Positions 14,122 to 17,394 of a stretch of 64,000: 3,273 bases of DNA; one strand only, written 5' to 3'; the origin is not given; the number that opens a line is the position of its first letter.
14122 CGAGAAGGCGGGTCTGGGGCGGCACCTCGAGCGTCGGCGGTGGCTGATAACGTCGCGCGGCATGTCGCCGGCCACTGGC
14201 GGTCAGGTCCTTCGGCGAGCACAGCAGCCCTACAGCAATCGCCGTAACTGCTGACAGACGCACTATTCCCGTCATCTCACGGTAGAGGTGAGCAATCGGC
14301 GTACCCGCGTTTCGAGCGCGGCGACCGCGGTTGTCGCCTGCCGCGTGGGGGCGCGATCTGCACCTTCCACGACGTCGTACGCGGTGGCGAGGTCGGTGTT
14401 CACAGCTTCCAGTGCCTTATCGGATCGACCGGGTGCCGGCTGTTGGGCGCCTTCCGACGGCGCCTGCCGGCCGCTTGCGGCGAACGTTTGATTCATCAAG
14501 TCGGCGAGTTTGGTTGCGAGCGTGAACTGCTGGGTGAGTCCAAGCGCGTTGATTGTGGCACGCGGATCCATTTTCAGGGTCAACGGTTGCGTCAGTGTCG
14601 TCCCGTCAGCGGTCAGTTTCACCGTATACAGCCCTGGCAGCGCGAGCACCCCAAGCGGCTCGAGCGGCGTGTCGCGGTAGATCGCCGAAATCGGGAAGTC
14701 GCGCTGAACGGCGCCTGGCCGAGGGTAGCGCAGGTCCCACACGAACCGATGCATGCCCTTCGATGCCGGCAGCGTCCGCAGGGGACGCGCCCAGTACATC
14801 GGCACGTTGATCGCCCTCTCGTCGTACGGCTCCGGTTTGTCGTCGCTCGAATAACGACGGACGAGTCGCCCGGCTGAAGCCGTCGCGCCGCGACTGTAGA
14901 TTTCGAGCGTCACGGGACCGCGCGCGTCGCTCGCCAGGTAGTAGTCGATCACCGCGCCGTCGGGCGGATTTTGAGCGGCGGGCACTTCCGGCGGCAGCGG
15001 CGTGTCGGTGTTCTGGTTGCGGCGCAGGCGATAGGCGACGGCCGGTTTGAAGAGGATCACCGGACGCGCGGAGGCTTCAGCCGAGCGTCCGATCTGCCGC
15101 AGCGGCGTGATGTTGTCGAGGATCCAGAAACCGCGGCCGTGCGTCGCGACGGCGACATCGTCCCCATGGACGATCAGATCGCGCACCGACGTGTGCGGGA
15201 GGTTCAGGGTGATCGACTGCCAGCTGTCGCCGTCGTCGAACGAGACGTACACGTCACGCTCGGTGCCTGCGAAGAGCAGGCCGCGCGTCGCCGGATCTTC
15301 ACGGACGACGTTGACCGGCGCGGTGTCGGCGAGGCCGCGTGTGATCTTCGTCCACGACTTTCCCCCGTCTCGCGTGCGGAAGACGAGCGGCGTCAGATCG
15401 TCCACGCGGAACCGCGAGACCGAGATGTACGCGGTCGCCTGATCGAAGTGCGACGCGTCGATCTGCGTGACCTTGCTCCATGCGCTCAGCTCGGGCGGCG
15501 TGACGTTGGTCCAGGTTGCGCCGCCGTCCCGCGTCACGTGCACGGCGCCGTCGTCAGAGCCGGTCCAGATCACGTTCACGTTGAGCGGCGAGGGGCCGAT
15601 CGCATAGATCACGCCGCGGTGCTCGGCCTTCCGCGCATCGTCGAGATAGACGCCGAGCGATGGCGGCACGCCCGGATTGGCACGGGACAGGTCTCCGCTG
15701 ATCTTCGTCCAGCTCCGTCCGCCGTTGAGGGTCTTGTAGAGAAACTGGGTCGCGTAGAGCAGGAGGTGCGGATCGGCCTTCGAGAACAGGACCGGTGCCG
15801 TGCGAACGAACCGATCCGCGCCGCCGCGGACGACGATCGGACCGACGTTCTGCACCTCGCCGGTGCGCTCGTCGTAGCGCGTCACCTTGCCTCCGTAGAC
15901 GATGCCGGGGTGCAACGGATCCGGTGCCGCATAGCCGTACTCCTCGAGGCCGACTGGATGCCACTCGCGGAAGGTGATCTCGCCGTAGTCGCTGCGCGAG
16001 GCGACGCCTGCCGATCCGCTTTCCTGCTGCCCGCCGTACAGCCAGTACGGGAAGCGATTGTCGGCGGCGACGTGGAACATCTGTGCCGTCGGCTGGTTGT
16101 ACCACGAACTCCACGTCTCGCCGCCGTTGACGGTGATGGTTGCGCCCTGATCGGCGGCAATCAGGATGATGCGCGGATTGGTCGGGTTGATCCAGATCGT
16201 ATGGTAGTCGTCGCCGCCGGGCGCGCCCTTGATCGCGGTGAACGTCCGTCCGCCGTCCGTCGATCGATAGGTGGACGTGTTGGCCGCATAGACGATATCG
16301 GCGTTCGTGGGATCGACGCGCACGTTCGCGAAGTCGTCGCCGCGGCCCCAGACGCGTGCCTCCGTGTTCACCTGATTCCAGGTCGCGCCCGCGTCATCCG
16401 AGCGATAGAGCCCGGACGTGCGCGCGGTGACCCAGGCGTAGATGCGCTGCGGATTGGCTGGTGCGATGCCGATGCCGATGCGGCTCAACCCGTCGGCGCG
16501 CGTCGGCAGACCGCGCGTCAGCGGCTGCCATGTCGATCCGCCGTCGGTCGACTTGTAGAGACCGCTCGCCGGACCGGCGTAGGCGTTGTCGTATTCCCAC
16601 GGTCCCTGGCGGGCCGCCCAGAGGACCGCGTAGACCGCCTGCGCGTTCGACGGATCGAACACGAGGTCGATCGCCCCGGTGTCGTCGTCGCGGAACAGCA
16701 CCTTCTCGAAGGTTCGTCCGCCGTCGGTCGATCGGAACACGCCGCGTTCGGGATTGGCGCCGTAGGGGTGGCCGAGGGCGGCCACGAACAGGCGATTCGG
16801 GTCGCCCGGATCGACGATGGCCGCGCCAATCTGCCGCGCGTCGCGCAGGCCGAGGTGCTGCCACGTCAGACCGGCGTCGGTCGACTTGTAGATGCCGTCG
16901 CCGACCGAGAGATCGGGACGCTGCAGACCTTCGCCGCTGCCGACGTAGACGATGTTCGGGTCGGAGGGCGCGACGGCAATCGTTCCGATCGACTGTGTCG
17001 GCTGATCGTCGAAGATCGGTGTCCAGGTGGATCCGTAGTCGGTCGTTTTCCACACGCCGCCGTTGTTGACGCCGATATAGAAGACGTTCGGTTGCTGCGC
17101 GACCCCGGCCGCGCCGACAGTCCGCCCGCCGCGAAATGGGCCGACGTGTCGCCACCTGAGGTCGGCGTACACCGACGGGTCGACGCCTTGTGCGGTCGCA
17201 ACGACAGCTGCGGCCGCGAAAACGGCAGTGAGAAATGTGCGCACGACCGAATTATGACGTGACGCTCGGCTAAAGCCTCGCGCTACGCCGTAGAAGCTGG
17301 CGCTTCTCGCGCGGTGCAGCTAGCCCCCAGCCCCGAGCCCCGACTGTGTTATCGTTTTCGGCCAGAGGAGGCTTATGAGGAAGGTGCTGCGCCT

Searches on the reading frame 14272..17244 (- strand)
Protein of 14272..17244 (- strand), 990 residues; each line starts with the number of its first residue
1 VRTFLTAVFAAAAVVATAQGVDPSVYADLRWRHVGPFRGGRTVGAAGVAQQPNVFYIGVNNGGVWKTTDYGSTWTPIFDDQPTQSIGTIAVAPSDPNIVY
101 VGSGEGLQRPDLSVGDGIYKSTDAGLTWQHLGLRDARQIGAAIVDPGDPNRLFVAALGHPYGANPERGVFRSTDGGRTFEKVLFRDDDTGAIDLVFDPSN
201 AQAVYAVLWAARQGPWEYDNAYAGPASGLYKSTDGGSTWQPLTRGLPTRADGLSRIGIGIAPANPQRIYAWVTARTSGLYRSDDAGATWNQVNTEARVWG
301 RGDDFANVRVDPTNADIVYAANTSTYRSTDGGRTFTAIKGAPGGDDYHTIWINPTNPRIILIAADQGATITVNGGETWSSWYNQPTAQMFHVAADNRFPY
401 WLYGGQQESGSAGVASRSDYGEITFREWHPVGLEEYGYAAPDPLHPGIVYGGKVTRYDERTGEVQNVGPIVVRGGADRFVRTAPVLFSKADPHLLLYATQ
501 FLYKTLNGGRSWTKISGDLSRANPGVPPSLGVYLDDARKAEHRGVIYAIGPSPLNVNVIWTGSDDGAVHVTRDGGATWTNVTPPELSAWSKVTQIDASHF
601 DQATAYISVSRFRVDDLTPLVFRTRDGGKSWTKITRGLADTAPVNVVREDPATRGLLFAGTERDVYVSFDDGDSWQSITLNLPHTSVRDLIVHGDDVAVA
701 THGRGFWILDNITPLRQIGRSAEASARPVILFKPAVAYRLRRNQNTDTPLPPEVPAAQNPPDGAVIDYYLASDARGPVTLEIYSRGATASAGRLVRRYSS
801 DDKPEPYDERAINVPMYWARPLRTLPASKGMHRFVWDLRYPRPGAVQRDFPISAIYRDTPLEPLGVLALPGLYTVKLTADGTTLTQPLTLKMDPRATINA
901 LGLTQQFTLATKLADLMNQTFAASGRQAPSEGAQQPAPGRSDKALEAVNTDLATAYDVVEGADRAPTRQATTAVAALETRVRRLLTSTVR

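Call 15: search_protein_families(library=pfam, proteins=[window:14272-17244:-], max_evalue=0.00001)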
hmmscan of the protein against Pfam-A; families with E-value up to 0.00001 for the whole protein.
window:14272-17244:- (990 aa): 4 families
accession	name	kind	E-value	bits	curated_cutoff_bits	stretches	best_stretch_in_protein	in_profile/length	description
PF15902.12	Sortilin-Vps10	-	2.5e-34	119.3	33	2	118-245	3-115/446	Sortilin, neurotensin receptor 3,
PF02012.26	BNR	-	1e-13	49.5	27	0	230-241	1-12/12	BNR/Asp-box repeat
PF14870.12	PSII_BNR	-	1.1e-09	38.4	27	0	226-338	37-140/303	Photosynthesis system II assembly factor YCF48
PF13088.12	BNR_2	-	2.9e-06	27.3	31.4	0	563-636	135-204/277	BNR repeat-like domain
